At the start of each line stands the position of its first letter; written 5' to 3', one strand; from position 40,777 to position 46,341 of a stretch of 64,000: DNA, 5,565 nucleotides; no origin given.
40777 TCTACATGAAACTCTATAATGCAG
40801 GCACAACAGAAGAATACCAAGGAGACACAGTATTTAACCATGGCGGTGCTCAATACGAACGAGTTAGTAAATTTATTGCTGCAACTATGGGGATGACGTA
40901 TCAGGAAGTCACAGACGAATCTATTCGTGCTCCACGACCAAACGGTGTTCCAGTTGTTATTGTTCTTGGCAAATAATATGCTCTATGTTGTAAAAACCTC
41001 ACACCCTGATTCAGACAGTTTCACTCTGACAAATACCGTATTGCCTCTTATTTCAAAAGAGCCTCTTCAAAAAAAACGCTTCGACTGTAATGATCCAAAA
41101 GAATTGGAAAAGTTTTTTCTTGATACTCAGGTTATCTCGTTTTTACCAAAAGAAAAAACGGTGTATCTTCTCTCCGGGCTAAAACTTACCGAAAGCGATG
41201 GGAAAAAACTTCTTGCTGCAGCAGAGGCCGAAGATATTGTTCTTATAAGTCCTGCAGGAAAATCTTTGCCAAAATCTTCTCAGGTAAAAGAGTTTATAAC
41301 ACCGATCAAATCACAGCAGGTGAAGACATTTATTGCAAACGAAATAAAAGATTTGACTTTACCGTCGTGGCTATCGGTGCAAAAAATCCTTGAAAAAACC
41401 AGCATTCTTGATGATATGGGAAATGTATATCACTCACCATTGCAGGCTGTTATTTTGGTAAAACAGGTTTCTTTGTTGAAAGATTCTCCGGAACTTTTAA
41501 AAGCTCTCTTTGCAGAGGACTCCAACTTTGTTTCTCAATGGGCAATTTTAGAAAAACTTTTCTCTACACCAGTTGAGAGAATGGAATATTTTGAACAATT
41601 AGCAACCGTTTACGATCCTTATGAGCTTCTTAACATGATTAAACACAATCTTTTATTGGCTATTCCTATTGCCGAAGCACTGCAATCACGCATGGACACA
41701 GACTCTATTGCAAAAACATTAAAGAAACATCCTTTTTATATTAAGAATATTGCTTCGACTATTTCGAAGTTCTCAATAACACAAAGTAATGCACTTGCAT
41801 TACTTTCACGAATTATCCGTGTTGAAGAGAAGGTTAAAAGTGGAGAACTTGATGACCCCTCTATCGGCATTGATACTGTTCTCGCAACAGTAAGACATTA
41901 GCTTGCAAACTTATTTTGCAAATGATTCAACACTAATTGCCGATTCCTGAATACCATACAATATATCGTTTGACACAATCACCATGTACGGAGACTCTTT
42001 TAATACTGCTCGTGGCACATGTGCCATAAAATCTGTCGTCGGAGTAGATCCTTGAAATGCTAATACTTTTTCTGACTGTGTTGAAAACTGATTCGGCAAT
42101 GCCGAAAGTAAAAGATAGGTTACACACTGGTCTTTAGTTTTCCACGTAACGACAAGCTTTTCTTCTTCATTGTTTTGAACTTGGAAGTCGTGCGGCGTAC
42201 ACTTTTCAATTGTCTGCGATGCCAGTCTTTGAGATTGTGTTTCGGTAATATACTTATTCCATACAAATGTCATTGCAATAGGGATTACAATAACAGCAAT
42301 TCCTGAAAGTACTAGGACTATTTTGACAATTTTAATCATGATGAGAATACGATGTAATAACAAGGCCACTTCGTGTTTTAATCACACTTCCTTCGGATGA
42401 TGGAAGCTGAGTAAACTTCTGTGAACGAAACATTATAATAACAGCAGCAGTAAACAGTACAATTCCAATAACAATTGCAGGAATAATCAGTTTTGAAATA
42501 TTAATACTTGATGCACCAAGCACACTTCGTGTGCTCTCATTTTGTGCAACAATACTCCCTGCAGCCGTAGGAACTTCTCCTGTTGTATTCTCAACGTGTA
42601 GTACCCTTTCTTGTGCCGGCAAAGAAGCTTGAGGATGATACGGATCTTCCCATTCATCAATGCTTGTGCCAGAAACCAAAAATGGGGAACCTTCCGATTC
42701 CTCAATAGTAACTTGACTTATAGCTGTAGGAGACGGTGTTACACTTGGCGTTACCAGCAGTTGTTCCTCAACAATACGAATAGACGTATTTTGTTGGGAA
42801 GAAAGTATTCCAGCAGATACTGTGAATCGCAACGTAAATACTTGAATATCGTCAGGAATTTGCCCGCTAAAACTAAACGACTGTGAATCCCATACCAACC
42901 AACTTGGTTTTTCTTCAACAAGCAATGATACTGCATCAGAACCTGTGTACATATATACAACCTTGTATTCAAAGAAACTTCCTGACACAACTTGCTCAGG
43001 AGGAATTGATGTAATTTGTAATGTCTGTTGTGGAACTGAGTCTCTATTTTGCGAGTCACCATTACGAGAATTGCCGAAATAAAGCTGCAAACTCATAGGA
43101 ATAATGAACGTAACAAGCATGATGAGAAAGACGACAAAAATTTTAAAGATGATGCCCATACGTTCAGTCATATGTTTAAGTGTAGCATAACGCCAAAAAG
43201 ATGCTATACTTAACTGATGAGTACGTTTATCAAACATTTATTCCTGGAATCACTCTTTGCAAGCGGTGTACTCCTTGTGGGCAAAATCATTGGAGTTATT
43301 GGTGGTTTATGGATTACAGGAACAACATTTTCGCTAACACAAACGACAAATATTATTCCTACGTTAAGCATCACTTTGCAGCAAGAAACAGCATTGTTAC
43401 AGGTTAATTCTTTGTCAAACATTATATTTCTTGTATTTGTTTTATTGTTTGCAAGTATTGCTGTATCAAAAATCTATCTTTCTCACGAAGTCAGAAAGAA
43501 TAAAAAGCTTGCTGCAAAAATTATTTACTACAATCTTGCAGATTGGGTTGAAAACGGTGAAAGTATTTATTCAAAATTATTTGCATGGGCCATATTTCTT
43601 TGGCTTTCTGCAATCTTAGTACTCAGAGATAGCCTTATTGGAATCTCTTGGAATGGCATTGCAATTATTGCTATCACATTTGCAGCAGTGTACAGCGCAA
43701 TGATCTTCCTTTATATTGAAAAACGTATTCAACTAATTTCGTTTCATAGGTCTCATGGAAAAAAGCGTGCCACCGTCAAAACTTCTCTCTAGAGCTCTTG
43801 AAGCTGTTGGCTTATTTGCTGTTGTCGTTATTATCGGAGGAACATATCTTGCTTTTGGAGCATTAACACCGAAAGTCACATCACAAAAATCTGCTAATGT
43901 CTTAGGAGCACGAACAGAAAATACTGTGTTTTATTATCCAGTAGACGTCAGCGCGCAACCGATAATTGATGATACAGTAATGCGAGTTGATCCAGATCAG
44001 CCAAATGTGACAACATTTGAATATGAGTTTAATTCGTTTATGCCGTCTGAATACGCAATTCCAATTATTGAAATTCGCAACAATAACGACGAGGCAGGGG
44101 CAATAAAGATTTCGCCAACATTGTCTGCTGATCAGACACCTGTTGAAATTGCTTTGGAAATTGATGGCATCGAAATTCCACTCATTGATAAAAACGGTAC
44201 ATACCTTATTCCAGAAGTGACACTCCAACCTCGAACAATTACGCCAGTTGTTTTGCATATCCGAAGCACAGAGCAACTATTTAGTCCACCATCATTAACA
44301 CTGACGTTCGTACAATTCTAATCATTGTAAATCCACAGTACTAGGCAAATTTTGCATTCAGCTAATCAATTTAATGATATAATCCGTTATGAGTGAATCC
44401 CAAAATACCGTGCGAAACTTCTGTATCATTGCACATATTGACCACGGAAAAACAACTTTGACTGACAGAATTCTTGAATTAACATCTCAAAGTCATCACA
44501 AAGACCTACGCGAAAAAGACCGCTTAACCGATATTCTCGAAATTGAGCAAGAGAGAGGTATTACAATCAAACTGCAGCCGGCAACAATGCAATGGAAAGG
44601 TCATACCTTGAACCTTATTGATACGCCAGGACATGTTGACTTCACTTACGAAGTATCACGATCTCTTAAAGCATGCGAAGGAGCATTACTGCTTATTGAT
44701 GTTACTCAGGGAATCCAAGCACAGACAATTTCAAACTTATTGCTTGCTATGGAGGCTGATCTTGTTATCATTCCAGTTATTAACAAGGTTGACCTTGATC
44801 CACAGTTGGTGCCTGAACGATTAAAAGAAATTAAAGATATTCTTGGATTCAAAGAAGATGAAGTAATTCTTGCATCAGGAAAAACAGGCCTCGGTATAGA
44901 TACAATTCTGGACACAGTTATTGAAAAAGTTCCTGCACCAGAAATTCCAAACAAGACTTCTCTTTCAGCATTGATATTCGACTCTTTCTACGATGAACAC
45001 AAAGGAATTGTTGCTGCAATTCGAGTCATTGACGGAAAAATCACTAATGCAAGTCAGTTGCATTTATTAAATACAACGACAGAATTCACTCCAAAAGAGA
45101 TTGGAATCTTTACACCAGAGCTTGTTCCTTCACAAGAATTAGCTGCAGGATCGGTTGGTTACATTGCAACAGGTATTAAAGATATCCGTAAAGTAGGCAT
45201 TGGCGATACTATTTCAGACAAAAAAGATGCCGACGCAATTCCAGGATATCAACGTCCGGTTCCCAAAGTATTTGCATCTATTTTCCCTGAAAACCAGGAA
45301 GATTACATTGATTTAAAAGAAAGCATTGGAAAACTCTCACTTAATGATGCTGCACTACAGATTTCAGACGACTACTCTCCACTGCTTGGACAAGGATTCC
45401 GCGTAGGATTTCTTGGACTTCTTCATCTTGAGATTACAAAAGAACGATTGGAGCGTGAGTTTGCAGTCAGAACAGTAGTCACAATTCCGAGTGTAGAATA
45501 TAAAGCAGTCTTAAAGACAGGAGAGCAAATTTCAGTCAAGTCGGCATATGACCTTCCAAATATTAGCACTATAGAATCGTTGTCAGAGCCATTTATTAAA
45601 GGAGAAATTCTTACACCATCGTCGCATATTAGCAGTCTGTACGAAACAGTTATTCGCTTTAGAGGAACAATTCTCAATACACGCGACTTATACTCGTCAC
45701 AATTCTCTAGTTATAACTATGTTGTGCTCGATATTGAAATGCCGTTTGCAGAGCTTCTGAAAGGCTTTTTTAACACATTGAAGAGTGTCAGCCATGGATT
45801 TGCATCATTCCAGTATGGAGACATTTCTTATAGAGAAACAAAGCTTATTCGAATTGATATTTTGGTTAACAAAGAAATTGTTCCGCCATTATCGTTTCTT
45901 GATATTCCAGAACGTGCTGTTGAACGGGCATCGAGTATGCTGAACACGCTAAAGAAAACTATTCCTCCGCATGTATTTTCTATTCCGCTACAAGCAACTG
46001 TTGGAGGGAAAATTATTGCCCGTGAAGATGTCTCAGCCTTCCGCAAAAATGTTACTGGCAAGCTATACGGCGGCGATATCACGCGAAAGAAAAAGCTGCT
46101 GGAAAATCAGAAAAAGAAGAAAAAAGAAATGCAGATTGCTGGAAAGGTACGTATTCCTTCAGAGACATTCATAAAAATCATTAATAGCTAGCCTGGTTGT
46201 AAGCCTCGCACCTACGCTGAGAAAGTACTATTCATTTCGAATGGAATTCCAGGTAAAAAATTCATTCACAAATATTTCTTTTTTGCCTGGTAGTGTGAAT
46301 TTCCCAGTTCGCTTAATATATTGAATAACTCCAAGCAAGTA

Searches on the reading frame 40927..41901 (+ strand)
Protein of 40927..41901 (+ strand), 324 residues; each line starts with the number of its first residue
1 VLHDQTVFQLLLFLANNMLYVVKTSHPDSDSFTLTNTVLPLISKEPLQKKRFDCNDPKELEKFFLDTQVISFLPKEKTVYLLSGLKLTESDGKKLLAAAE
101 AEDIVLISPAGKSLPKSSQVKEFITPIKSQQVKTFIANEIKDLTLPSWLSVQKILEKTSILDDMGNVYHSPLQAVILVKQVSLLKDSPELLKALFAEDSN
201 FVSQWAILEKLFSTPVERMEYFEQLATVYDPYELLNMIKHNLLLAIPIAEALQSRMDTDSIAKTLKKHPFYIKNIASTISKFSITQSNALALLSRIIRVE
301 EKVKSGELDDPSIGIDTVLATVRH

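Call 112: search_protein_families(library=pfam, proteins=[window:40927-41901:+], max_evalue=0.001)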
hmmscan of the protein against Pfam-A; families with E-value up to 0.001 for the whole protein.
window:40927-41901:+ (324 aa): 1 family
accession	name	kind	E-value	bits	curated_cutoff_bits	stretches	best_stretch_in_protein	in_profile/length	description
PF21694.2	DNA_pol3_delta_C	-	3.9e-09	37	27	1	225-310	27-110/121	DNA polymerase III delta subunit, C-terminal domain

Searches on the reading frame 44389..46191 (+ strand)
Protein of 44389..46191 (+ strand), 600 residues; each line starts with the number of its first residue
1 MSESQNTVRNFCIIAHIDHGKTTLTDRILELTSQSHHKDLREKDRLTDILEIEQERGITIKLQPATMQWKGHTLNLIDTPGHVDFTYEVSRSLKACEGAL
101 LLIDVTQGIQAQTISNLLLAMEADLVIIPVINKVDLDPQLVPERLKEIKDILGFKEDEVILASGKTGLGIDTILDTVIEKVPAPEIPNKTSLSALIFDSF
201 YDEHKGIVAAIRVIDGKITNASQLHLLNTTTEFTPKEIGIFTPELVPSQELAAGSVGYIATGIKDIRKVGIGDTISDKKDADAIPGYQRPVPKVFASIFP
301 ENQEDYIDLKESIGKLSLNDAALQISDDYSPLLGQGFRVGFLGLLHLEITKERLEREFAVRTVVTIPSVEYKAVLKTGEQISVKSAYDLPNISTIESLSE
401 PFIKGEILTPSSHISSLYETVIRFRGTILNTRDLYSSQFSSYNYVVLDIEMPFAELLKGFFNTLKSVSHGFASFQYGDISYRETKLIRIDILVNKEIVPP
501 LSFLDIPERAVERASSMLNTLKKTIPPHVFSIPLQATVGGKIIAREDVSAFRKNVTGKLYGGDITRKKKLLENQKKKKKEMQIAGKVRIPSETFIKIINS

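Call 7: search_protein_families(library=pfam, proteins=[window:44389-46191:+], max_evalue=0.01)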
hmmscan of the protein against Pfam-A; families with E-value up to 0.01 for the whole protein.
window:44389-46191:+ (600 aa): 8 families
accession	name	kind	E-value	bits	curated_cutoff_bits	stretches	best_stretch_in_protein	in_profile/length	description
PF00009.33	GTP_EFTU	-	1.5e-54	184.9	26.5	1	7-182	2-187/188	Elongation factor Tu GTP binding domain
PF06421.17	LepA_C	-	7.9e-35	119.7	29.7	1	493-598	1-106/107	GTP-binding protein LepA C-terminus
PF00679.30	EFG_C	-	8.7e-10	38.9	27.9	1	398-485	2-82/89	Elongation factor G C-terminus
PF01926.29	MMR_HSR1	-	8.8e-06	26.2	21.9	1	49-133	23-113/113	50S ribosome-binding GTPase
PF14492.12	EFG_III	-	2.4e-05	24.8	27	1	290-364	2-73/75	Elongation Factor G, domain III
PF03144.31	GTP_EFTU_D2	-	0.0011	19.8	30.3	1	206-275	1-72/73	Elongation factor Tu domain 2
PF16658.11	RF3_C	-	0.0064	16.8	40.1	0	292-375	9-89/132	Class II release factor RF3, C-terminal domain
PF09439.16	SRPRB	-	0.0091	15.8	25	0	10-103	5-77/178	Signal recognition particle receptor beta subunit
